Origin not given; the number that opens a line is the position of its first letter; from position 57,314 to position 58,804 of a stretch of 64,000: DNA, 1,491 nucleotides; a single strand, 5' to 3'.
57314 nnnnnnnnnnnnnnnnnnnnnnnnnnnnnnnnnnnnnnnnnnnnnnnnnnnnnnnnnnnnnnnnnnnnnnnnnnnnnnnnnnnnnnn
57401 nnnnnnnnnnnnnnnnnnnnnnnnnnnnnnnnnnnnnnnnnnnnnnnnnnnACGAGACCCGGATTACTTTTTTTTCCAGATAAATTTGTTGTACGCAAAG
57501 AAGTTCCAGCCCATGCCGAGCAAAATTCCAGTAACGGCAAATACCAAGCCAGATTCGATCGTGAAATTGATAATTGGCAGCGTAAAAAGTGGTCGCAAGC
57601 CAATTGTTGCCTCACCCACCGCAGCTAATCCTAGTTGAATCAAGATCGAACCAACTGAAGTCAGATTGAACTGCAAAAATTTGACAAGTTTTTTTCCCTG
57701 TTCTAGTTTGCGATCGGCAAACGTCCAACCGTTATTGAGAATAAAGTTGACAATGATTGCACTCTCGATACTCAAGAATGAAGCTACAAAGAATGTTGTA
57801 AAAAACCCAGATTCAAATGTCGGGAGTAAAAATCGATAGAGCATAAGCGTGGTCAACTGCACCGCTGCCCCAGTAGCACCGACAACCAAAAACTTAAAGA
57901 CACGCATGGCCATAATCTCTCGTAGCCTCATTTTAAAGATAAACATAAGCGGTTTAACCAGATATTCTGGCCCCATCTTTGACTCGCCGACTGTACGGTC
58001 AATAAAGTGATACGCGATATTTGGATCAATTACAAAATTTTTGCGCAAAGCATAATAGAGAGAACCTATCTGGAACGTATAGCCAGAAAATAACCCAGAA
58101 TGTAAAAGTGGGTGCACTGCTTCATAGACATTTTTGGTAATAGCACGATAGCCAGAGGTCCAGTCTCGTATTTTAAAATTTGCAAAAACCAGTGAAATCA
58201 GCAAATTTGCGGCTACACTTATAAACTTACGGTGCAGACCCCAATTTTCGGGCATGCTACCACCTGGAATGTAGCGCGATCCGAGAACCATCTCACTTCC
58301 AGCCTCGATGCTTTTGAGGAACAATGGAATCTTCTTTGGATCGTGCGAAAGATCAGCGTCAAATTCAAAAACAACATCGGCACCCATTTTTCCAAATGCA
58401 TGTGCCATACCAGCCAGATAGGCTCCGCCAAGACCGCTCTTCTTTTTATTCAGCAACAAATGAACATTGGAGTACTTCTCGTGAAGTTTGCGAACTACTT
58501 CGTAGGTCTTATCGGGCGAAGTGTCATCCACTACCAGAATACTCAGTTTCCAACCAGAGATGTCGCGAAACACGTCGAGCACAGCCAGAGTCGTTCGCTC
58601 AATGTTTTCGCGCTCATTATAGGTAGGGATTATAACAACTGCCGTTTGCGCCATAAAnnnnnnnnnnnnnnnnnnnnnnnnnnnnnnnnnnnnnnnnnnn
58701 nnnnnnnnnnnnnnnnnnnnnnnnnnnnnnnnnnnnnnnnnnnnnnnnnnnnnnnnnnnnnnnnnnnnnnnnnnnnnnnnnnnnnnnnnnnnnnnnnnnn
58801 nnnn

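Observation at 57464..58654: GtrB-GtrA fusion: polyprenyl-phosphate glycosyltransferase with a built-in GtrA-like 4-helix domain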

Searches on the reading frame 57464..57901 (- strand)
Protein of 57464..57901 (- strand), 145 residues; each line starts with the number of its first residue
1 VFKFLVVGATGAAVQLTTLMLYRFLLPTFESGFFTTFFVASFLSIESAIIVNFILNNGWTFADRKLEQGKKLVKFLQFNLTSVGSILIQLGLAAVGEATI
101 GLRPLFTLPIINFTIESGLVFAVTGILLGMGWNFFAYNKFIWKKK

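Call 3: search_protein_families(library=pfam, proteins=[window:57464-57886:-], max_evalue=0.01)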
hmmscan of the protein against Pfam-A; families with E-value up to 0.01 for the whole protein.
window:57464-57886:- (140 aa): 1 family
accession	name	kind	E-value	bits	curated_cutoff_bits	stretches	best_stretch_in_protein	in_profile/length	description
PF04138.20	GtrA_DPMS_TM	-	3.8e-15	56.6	26.1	1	1-137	4-117/117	GtrA/DPMS, transmembrane domain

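Call 4: search_protein_families(library=ncbifam, proteins=[window:57464-57886:-], max_evalue=0.01)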
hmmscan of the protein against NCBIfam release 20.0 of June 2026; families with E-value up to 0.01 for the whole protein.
window:57464-57886:- (140 aa): 0 families

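Call 6: search_solved_structures(query=window:57464-57886:-, max_evalue=10, show_alignments=2)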
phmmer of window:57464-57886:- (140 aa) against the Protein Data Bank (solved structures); distinct sequences matched with E-value up to 10: 0.

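Call 32: search_protein_representatives(protein=window:57464-57901:-)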
Query: 145 residues. Proteins with E-value up to 0.001 (for the whole library): 381; up to 1e-10: 17; up to 1e-30: 4. The best 150 are listed.
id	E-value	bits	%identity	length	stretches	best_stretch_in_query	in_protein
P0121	5.4e-37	143.2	50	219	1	1-145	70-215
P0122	9.4e-37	142.5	51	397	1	1-145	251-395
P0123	7.3e-36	139.6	55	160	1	1-144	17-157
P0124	9.8e-36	139.2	58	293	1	1-145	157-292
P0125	9.6e-29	116.5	63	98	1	49-145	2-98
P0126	3.8e-22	95.2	41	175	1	1-145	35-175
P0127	6.1e-21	91.2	66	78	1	73-145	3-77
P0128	1.7e-20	89.8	48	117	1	3-127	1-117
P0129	4.8e-18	81.8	48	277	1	2-144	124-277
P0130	8.2e-18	81.1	48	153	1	2-144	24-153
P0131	1.7e-16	76.8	48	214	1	3-144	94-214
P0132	4.5e-14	69.0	56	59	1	89-145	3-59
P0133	6.2e-14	68.5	50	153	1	3-145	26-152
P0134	1.7e-12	63.9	39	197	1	2-145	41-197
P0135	3.2e-12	63.0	48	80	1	78-144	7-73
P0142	3.3e-10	56.5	39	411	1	4-144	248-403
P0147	6.0e-09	52.4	38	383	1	6-145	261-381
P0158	3.9e-08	49.7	37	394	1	29-143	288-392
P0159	4.0e-08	49.7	43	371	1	3-144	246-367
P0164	5.7e-08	49.2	45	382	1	3-145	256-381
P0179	1.9e-07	47.5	33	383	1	3-145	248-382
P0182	2.9e-07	46.9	39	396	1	24-144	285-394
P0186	5.8e-07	46.0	43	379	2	2-89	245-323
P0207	1.7e-06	44.5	36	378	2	3-144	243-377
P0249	1.1e-05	41.8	36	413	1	3-144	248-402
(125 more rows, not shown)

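Call 58: list_cluster_members(proteins=[P0159, P0249, P0182, P0158, P0207, P0164, P0186, P0179, P0147, P0142])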
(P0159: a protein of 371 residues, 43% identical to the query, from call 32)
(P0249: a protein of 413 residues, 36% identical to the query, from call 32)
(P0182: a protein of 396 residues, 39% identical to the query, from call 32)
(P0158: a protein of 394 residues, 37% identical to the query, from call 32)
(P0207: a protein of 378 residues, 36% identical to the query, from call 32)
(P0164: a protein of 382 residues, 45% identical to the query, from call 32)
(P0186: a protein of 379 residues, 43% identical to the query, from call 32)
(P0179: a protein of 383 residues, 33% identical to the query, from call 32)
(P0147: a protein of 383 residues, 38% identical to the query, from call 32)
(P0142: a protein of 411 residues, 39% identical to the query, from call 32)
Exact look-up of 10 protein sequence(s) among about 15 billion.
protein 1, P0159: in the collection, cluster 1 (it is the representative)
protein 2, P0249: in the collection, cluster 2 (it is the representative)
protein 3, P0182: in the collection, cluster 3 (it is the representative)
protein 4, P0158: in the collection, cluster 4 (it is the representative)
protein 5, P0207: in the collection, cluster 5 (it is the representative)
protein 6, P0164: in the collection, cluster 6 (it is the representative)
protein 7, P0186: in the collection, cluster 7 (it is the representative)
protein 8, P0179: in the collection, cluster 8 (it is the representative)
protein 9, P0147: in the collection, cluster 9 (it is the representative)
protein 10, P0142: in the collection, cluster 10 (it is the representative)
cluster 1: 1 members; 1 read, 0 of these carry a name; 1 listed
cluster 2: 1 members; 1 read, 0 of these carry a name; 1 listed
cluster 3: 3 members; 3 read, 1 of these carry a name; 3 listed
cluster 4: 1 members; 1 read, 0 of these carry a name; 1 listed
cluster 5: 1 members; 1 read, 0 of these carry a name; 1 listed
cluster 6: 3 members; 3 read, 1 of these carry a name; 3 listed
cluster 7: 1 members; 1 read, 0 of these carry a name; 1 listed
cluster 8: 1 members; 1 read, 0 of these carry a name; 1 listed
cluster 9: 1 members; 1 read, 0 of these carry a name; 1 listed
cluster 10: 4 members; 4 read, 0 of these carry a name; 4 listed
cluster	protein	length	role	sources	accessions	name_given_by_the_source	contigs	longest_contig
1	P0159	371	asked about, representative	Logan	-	-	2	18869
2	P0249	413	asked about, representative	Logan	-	-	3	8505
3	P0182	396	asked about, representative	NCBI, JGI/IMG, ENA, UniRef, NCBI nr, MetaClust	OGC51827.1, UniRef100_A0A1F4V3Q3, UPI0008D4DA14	hypothetical protein A2982_03810 [candidate division WWE3 bacterium ... | Glycosyltransferase 2-like domain-containing protein n=1 Tax=candidate division WWE3 ... | MAG: hypothetical protein A2982_03810 [candidate division WWE3 bacterium ...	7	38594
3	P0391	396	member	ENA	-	-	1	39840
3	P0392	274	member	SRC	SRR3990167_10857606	-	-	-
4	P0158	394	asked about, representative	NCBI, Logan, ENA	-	-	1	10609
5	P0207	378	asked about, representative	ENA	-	-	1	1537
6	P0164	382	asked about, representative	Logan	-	-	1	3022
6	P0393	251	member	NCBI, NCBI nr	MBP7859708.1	GtrA family protein, partial [Patescibacteria group bacterium] | GtrA family protein [Patescibacteria group bacterium]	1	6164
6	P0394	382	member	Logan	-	-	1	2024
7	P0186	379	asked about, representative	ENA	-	-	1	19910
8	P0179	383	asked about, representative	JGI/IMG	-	-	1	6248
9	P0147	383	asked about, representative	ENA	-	-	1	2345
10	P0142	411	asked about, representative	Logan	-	-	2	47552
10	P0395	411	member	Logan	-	-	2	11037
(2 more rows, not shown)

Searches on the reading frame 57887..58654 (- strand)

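Call 3: search_protein_families(library=pfam, proteins=[window:57887-58654:-], max_evalue=0.01)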
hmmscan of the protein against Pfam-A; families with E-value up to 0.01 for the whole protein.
window:57887-58654:- (256 aa): 3 families
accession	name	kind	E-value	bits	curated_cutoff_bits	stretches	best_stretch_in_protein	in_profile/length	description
PF00535.33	Glycos_transf_2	-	5.2e-28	98.5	23.3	1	7-143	2-131/168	Glycosyl transferase family 2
PF13641.12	Glyco_tranf_2_3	-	0.00064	20.2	27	1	6-110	4-105/230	Glycosyltransferase like family 2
PF10111.15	Glyco_tranf_2_2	-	0.0024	17.8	27.3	1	7-107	2-97/276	Glycosyltransferase like family 2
